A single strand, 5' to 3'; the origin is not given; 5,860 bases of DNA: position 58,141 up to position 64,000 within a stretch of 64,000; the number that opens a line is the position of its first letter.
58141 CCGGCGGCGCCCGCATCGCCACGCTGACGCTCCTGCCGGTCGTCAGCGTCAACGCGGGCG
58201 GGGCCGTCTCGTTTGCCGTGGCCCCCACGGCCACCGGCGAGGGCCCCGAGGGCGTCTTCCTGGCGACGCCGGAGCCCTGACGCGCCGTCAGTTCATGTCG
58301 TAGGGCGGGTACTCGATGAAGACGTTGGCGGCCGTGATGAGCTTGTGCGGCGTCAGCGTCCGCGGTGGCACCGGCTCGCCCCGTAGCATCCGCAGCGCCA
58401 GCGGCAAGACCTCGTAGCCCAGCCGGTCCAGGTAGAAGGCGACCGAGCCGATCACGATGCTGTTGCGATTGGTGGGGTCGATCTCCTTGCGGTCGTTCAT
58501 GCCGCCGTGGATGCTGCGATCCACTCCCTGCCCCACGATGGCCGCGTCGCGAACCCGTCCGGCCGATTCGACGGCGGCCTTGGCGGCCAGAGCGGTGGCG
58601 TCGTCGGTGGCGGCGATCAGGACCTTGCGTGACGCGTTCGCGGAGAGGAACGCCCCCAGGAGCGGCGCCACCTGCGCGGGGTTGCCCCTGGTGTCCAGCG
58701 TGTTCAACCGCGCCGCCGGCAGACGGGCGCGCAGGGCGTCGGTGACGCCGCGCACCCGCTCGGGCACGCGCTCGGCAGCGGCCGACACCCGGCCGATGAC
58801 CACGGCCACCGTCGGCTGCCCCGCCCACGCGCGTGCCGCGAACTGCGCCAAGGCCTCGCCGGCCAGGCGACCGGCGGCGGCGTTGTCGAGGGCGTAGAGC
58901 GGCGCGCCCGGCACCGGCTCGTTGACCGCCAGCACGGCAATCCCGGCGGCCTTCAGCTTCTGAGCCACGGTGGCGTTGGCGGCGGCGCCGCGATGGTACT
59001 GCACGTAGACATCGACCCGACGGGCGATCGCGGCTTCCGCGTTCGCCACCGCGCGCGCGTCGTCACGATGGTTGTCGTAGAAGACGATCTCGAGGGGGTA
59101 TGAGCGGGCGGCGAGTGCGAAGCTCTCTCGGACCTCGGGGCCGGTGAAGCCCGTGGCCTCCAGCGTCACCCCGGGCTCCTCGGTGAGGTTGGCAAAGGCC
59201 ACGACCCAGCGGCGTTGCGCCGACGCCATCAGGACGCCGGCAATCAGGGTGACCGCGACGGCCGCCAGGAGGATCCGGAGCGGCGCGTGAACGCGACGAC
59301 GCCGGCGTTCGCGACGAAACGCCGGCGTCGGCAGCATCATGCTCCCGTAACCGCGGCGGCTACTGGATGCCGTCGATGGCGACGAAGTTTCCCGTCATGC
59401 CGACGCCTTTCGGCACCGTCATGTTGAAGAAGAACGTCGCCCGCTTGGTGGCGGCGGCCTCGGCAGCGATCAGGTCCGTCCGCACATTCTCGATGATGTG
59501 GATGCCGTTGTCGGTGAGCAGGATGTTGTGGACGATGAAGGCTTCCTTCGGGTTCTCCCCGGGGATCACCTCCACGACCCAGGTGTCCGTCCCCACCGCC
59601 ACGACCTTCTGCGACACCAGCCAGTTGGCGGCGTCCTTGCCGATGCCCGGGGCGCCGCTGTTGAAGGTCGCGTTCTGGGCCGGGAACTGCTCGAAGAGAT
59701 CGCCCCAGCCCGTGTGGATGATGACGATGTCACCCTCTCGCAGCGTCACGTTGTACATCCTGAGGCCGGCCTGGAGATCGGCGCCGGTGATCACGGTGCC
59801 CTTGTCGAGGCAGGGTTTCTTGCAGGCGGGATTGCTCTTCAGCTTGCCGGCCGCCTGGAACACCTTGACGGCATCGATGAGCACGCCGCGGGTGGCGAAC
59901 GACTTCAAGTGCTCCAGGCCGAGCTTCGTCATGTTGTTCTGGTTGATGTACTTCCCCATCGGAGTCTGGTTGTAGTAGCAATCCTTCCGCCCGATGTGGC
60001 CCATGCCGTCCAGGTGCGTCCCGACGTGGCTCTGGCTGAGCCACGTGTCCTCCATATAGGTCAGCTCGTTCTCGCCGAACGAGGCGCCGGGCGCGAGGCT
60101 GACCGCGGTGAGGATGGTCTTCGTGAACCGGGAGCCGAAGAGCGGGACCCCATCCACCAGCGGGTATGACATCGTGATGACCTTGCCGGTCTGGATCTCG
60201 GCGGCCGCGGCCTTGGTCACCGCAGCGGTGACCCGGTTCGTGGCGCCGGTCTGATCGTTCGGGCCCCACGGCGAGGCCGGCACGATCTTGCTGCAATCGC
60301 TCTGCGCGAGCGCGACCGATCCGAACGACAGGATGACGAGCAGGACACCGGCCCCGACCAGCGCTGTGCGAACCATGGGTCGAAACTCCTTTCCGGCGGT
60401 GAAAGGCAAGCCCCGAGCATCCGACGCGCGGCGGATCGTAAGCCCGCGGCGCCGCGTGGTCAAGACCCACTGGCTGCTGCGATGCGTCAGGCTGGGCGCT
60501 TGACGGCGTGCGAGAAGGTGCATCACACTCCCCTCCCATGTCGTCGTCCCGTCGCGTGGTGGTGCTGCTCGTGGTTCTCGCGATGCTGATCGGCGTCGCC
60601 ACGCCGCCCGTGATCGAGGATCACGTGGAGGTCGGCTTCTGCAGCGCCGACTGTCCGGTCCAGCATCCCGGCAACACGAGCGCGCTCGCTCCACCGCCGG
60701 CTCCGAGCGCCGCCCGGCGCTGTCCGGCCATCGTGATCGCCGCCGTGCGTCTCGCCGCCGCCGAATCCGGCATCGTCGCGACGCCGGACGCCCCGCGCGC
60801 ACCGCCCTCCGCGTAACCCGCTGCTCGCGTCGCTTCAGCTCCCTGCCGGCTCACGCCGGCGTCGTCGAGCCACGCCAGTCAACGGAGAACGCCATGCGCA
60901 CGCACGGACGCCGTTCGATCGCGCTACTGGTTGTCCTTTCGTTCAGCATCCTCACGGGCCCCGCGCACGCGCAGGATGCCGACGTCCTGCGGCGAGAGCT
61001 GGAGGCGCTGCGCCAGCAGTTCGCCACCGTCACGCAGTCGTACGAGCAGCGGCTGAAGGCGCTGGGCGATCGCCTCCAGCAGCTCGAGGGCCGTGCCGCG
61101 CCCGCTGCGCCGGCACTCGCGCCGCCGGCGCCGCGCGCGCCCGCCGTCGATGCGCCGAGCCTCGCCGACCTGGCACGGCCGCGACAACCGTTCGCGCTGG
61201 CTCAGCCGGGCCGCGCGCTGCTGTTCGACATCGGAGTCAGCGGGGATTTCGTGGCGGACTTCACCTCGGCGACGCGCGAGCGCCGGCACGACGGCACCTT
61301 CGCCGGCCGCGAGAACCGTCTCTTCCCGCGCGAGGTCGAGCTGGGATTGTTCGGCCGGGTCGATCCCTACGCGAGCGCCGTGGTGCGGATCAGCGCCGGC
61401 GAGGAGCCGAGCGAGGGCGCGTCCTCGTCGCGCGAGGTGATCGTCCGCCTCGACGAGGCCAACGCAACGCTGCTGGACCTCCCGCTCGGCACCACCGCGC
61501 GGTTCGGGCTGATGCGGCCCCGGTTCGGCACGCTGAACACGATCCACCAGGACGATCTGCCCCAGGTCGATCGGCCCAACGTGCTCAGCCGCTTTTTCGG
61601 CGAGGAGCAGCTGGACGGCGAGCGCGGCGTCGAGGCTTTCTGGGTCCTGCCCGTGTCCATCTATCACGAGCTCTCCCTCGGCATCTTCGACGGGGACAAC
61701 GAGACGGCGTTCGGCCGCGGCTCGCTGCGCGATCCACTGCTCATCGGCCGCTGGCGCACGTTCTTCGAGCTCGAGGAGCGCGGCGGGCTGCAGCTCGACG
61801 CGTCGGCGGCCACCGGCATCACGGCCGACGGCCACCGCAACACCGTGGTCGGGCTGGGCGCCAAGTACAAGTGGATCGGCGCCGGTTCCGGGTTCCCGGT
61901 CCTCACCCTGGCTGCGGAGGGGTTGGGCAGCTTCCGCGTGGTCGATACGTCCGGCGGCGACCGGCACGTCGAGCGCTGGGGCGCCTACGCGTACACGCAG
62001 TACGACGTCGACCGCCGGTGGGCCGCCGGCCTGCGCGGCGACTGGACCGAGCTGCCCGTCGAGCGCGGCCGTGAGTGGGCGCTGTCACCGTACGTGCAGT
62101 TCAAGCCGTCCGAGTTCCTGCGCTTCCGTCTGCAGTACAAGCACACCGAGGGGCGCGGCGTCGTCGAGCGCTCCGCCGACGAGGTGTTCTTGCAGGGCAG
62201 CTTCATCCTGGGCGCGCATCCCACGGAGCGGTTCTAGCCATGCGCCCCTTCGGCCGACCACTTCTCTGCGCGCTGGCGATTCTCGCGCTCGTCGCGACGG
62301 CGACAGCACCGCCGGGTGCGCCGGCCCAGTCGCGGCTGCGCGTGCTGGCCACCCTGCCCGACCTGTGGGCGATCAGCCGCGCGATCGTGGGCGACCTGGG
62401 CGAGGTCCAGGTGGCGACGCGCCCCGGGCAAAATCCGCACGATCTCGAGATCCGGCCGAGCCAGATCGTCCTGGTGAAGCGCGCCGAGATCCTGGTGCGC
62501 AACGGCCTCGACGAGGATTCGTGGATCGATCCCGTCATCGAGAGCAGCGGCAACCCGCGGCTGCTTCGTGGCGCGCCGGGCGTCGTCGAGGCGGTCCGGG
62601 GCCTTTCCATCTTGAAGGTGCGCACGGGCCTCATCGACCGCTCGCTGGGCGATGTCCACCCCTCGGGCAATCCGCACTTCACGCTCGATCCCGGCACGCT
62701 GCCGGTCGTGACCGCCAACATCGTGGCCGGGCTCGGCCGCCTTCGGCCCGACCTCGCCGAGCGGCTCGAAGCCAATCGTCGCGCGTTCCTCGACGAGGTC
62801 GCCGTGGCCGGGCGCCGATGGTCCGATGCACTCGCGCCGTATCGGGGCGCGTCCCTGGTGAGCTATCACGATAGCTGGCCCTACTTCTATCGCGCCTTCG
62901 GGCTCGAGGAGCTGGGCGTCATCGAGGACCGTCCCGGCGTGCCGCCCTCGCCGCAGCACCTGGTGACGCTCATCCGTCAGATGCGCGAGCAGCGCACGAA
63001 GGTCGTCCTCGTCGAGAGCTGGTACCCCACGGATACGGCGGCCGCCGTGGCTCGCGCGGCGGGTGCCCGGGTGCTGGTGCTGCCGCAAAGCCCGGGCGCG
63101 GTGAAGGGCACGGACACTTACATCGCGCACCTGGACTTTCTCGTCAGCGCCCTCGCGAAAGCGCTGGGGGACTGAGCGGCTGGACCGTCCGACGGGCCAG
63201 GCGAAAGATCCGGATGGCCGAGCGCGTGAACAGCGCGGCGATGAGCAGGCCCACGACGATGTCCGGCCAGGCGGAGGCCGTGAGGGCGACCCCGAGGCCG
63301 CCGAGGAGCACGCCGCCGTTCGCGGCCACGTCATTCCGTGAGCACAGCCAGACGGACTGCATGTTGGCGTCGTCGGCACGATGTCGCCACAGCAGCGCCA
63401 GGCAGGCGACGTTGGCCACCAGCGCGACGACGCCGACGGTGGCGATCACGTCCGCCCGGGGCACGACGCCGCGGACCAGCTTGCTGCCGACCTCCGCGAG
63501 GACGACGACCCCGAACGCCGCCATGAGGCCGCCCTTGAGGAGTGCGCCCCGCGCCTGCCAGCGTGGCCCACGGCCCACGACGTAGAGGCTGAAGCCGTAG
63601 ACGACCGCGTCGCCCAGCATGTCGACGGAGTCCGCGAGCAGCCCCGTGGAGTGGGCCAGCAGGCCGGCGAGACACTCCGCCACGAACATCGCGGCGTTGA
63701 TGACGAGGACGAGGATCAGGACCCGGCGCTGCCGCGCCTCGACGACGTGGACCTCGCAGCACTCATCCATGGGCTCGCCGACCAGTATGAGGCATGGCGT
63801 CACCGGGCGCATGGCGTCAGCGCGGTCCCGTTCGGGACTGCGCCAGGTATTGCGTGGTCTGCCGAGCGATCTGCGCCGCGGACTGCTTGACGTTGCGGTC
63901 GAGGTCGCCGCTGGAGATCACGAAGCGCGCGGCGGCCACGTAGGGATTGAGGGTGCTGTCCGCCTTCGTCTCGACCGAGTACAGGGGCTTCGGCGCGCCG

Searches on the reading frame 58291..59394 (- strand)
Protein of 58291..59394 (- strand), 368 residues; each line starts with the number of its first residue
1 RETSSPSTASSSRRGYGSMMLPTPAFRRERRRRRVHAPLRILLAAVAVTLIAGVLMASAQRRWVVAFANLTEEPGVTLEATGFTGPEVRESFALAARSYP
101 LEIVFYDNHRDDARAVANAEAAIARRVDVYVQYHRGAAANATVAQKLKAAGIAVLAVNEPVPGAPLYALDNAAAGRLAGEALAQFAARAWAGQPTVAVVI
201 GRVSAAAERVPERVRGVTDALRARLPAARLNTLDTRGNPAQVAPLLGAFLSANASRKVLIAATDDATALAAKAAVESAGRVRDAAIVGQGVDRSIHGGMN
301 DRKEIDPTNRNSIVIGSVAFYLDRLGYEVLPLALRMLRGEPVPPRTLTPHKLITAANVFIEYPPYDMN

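Call 54: search_protein_families(library=pfam, proteins=[window:58291-59394:-], max_evalue=0.001)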
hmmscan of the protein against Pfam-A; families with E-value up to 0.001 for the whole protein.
window:58291-59394:- (368 aa): 2 families
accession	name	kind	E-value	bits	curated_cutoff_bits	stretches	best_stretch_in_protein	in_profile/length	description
PF13407.12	Peripla_BP_4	-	9e-18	65.2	35.1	1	88-299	16-226/258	Periplasmic binding protein domain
PF00532.27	Peripla_BP_1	-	7.8e-06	26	22.2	1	142-293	72-219/281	Periplasmic binding proteins and sugar binding domain of LacI family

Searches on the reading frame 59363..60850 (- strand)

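Call 54: search_protein_families(library=pfam, proteins=[window:59363-60850:-], max_evalue=0.001)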
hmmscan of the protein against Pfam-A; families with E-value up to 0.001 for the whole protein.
window:59363-60850:- (496 aa): 1 family
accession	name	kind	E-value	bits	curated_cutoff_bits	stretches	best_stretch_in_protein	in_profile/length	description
PF04199.19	Cyclase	-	2.1e-24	86.8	23.1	1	226-427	2-141/142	Putative cyclase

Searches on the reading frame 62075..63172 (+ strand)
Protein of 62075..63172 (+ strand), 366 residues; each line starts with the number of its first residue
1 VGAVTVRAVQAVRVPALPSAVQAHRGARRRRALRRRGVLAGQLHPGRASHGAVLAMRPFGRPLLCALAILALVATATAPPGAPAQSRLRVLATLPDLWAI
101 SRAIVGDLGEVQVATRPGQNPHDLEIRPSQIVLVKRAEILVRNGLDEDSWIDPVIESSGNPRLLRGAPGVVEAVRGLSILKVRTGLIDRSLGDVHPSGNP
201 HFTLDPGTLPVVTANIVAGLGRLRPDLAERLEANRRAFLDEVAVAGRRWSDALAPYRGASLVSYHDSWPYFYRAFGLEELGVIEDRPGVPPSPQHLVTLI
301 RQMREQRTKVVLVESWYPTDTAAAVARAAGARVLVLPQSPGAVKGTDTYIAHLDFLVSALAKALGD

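Call 54: search_protein_families(library=pfam, proteins=[window:62075-63172:+], max_evalue=0.001)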
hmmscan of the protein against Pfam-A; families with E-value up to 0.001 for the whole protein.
window:62075-63172:+ (366 aa): 1 family
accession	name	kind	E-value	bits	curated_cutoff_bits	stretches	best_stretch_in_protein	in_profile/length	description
PF01297.22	ZnuA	-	9e-44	150.3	29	1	90-363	1-263/263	Zinc-uptake complex component A periplasmic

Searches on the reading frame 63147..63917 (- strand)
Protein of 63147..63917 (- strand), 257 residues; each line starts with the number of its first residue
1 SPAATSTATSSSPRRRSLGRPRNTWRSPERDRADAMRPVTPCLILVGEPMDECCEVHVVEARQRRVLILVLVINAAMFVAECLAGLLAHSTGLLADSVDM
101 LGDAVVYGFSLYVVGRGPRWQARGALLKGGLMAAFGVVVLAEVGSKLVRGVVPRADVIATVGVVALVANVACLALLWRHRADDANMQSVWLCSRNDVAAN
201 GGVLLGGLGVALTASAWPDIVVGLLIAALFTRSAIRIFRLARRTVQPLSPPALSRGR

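Call 54: search_protein_families(library=pfam, proteins=[window:63147-63917:-], max_evalue=0.001)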
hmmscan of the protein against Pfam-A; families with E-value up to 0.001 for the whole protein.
window:63147-63917:- (257 aa): 1 family
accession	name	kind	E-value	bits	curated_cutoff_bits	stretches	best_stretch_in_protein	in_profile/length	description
PF01545.26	Cation_efflux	-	1.6e-17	64.3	26.6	1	67-239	1-191/198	Cation efflux family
